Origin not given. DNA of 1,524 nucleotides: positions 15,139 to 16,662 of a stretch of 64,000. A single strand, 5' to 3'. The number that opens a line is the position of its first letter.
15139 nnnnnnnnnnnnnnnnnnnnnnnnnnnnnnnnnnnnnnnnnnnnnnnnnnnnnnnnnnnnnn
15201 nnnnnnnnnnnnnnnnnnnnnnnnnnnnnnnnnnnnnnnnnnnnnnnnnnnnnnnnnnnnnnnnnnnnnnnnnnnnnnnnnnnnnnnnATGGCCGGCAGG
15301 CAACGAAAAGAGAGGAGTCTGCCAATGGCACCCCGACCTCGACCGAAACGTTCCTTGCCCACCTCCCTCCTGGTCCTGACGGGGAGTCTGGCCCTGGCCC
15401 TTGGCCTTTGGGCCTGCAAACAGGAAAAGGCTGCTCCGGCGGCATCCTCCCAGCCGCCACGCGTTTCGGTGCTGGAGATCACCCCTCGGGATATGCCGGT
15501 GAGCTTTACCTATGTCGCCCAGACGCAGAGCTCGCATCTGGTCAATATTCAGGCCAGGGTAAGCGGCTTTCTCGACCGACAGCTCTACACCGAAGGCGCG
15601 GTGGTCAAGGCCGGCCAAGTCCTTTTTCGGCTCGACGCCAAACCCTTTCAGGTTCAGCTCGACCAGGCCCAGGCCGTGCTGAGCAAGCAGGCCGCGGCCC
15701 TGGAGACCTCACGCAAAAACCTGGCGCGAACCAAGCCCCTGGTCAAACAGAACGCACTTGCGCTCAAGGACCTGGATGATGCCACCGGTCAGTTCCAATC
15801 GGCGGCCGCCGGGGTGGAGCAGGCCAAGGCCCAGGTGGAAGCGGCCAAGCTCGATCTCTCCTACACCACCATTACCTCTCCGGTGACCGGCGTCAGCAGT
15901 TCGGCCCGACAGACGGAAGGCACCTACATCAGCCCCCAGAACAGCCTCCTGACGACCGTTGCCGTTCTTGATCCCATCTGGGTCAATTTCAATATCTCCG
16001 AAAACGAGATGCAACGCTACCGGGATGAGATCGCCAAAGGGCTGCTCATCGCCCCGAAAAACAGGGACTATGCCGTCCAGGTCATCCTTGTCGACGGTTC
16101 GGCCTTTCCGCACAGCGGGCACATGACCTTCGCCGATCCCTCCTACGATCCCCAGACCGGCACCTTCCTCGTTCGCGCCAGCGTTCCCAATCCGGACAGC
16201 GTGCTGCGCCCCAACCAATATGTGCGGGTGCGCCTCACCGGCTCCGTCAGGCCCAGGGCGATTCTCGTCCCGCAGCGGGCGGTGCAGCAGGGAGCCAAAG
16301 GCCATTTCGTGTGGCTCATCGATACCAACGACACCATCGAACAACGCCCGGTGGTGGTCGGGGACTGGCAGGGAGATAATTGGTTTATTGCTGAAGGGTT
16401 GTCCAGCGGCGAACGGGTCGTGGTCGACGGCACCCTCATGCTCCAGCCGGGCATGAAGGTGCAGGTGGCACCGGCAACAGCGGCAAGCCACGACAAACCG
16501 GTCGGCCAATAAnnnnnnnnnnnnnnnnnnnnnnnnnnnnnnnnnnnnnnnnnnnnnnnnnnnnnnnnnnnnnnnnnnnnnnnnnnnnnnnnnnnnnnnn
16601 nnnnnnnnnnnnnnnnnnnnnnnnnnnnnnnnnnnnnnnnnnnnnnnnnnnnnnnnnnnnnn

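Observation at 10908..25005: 14-kb cassette: two-component pair, Tat-exported MBL hydrolase, RND pump and three envelope proteins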

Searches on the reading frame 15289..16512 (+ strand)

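Call 4: search_protein_families(library=pfam, proteins=[window:15289-16512:+], max_evalue=0.01)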
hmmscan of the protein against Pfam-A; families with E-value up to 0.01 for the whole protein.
window:15289-16512:+ (407 aa): 4 families
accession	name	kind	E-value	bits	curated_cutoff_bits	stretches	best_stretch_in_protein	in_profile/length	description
PF16576.10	HlyD_D23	-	8.9e-19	68.1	30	1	79-312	14-214/214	Barrel-sandwich domain of CusB or HlyD membrane-fusion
PF13437.12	HlyD_3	-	2.9e-10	41.3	22.2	1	194-308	1-105/106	HlyD family secretion protein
PF00529.27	CusB_dom_1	-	2.6e-07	31.2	26.5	1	172-379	12-89/89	Cation efflux system protein CusB domain 1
PF13533.13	Biotin_lipoyl_2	-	1.3e-05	25.4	29.8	1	85-116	1-32/32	Biotin-lipoyl like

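Call 5: search_protein_families(library=ncbifam, proteins=[window:15289-16512:+], max_evalue=0.01)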
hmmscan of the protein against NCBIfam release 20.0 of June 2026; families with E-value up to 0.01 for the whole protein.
window:15289-16512:+ (407 aa): 22 families
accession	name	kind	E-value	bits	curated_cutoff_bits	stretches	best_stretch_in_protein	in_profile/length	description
TIGR01730.1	RND_mfp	subfamily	3.6e-79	266.1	94.9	1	59-393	1-321/322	efflux RND transporter periplasmic adaptor subunit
NF007132.1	PRK09578.1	equivalog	3.7e-73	246.5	512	1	35-402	16-384/396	MexX/AxyX family multidrug efflux RND transporter periplasmic adaptor subunit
NF033138.2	RND-peri-MexC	equivalog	5.5e-73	246.2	625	1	30-395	9-373/375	MexC family multidrug efflux RND transporter periplasmic adaptor subunit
NF011604.1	PRK15030.1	equivalog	8.3e-66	222.6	765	1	27-400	13-382/397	multidrug efflux RND transporter periplasmic adaptor subunit AcrA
NF045904.1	RND-peri-MexE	equivalog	2.1e-59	201.4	714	1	34-400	14-375/390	multidrug efflux RND transporter periplasmic adaptor subunit MexE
NF007362.0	PRK09859.1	equivalog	5.7e-59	200.2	738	1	39-394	17-372/385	multidrug transporter subunit MdtE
NF033834.1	RND_adapt_MexA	exception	1.7e-57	195.2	750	1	29-399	9-366/373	multidrug efflux RND transporter periplasmic adaptor subunit MexA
NF008589.1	PRK11556.1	equivalog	3.7e-54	184.1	391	1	48-397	48-391/392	MdtA/MuxA family multidrug efflux RND transporter periplasmic adaptor subunit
NF000272.2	OqxA_adapt_sub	exception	3.8e-50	171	835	1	29-396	13-382/391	multidrug efflux RND transporter periplasmic adaptor subunit OqxA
TIGR00999.1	8a0102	subfamily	2.6e-35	121.9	319.3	1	103-385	1-270/271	CzcB/NccB family metal efflux transporter periplasmic adaptor subunit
NF002939.0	PRK03598.1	equivalog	1e-16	61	393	2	162-245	174-256/332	secretion protein HlyD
NF008606.0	PRK11578.1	equivalog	2.4e-16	59.9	342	1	57-380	34-363/371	macrolide transporter subunit MacA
TIGR00998.1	8a0101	subfamily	1.5e-15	57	390.8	2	125-245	149-256/334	EmrA/EmrK family multidrug efflux transporter periplasmic adaptor subunit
NF007785.0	PRK10476.1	equivalog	2.3e-15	56.3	376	3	82-146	46-110/347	multidrug transporter subunit MdtN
NF045680.1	DiMtlExpIhpB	equivalog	3.4e-14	52.6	450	1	181-383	127-312/326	divalent metal ion exporter adaptor subunit IhpB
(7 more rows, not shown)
